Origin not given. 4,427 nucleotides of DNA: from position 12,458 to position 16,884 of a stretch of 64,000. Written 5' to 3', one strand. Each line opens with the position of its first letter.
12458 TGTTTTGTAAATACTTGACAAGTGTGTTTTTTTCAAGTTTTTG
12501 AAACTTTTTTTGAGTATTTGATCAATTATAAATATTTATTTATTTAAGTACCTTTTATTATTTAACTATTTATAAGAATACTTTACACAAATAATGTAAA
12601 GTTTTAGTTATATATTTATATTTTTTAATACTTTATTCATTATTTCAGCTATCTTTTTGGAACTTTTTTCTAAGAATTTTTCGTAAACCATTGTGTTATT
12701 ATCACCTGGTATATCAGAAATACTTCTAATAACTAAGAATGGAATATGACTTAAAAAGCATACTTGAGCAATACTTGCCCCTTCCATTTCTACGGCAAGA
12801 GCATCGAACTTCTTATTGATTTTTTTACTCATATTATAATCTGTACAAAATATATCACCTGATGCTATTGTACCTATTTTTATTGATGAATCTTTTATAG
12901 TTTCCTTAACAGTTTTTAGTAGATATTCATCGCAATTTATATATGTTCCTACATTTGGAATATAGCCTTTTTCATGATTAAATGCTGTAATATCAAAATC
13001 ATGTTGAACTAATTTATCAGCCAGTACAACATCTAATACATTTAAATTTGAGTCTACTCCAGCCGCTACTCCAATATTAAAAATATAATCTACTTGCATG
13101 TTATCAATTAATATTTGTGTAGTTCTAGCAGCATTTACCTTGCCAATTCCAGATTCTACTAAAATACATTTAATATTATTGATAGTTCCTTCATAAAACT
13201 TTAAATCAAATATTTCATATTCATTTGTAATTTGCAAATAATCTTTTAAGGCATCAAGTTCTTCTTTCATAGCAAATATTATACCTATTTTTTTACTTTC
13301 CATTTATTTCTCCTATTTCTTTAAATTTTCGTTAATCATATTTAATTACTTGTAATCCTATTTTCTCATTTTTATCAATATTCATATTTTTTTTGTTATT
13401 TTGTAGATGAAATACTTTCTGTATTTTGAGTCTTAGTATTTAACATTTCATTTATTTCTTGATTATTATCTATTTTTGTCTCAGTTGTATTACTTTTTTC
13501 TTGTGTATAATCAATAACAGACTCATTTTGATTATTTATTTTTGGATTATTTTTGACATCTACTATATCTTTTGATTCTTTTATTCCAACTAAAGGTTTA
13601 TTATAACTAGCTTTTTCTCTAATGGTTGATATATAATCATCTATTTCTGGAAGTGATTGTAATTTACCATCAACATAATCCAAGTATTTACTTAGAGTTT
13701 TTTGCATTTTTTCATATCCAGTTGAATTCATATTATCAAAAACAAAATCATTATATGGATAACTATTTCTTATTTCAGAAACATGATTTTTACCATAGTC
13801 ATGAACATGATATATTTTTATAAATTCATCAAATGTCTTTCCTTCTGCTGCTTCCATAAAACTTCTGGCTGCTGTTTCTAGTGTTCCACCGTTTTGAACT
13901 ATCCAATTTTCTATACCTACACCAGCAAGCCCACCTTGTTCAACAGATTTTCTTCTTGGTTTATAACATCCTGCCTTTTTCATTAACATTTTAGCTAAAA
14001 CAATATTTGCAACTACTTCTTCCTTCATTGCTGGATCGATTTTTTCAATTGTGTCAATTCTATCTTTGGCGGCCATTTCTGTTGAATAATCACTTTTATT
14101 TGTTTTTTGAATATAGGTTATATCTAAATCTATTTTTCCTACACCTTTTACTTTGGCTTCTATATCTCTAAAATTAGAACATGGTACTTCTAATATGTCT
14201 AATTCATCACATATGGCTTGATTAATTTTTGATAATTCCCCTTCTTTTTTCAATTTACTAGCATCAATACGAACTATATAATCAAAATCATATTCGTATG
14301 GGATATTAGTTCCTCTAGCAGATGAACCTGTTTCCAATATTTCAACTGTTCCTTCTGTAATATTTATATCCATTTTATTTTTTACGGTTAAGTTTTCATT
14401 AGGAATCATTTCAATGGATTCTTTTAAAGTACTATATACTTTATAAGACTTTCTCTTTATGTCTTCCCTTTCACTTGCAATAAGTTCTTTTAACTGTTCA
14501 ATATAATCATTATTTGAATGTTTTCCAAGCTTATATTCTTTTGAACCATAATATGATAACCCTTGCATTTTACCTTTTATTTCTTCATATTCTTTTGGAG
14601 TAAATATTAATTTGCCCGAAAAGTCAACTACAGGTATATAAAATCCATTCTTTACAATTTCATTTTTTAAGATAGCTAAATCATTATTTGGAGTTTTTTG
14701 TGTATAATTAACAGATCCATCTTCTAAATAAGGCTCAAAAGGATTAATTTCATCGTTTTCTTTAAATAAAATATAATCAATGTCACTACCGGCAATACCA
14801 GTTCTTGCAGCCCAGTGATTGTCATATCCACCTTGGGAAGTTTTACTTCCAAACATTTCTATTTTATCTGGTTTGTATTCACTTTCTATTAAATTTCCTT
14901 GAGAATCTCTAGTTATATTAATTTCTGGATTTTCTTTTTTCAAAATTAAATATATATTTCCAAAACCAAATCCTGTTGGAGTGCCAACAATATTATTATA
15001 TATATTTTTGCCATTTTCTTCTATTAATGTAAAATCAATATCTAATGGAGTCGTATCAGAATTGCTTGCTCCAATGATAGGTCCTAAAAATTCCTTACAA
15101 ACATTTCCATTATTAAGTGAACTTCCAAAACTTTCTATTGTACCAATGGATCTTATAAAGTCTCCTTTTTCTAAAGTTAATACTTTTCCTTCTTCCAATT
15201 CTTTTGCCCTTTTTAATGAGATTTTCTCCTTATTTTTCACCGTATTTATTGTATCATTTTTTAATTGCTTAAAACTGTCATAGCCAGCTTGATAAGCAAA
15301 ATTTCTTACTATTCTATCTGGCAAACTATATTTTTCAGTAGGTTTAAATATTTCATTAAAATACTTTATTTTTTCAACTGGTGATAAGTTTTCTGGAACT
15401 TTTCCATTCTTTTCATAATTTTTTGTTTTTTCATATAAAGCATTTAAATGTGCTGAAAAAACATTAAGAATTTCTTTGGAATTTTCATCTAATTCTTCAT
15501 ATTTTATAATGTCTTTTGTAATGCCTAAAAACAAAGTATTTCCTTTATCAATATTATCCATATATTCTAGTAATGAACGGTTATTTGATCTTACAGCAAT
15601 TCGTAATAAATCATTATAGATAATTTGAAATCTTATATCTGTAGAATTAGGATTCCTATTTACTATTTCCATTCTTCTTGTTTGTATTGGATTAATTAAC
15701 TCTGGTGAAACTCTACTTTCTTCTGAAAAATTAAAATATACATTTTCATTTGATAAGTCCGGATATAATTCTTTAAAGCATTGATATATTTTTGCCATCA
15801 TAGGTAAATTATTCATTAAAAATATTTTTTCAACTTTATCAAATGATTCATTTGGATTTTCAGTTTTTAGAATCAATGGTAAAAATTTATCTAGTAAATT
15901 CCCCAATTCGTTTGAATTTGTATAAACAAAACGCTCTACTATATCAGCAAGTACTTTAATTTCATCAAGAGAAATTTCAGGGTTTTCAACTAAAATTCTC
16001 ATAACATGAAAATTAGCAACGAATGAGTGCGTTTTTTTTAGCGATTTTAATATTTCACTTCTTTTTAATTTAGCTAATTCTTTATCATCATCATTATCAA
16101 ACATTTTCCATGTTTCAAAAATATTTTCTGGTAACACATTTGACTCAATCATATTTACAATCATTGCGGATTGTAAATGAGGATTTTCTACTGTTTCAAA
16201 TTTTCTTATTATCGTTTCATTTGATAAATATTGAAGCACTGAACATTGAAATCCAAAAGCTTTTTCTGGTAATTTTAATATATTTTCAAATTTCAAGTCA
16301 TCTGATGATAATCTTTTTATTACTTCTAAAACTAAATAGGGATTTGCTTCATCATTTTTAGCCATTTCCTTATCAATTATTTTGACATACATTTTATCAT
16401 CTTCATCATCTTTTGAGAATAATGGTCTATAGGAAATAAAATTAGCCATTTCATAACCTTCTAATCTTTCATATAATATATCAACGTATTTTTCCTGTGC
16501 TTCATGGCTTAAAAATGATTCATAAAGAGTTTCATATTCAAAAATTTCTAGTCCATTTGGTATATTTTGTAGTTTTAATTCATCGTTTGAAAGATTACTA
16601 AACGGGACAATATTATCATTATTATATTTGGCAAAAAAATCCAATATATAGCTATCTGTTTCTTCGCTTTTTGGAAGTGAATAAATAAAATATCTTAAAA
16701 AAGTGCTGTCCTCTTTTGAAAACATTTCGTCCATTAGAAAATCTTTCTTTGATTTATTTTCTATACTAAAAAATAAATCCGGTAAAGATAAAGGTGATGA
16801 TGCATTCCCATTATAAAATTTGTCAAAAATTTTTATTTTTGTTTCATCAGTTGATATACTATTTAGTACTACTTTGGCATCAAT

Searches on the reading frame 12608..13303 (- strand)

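Call 39: search_protein_families(library=pfam, proteins=[window:12608-13303:-], max_evalue=0.01)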
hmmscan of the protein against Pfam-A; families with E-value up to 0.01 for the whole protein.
window:12608-13303:- (231 aa): 2 families
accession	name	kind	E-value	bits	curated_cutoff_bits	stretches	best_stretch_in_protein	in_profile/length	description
PF01048.26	PNP_UDP_1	-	2.7e-45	155.1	25.1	1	5-226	1-232/233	Phosphorylase superfamily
PF24829.1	Phage_connect_2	-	0.0051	17.5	24.3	0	16-59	2-43/105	Phage connector protein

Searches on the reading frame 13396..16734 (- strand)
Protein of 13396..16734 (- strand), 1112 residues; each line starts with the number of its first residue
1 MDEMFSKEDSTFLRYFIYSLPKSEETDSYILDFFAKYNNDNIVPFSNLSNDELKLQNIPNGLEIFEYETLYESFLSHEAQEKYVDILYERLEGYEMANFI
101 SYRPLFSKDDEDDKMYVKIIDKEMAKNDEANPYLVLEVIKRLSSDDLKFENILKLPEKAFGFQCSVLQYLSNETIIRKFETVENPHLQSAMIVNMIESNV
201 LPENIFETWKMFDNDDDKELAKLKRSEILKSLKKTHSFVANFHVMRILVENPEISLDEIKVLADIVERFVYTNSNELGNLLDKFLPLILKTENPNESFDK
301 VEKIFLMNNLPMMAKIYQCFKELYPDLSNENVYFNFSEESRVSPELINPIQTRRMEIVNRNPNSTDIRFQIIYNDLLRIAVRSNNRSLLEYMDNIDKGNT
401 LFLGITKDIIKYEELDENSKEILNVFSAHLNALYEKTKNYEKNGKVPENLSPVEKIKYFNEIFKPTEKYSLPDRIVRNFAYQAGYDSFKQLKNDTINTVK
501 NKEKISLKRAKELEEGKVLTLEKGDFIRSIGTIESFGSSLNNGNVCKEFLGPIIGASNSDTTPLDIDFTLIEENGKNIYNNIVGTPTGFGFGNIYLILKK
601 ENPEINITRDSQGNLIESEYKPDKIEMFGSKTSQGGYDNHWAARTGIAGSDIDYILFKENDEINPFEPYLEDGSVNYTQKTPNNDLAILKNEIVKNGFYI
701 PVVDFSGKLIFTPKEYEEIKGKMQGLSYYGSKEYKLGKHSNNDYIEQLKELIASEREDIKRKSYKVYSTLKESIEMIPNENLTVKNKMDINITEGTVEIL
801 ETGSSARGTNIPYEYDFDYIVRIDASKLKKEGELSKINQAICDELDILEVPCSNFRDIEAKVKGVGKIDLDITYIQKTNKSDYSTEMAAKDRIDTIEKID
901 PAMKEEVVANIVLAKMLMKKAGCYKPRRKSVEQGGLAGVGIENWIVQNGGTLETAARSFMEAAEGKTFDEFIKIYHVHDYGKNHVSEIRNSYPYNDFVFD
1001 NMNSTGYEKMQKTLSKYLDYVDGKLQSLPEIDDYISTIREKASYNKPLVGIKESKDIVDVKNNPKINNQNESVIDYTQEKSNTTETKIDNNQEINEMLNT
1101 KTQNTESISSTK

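Call 3: search_protein_families(library=pfam, proteins=[window:13396-16734:-], max_evalue=0.1)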
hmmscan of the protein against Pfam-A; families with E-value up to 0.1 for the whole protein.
window:13396-16734:- (1112 aa): 2 families
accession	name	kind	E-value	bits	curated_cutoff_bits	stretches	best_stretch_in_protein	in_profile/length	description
PF23742.1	VBS_C3G9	-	0.0079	16.7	27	1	368-453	13-96/120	C3G9 VBS-like domain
PF09343.15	DUF2460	-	0.087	12.7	30.4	0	763-838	121-194/205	Conserved hypothetical protein 2217 (DUF2460)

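Call 4: search_protein_families(library=ncbifam, proteins=[window:13396-16734:-], max_evalue=0.1)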
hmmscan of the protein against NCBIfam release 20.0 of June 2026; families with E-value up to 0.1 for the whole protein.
window:13396-16734:- (1112 aa): 0 families
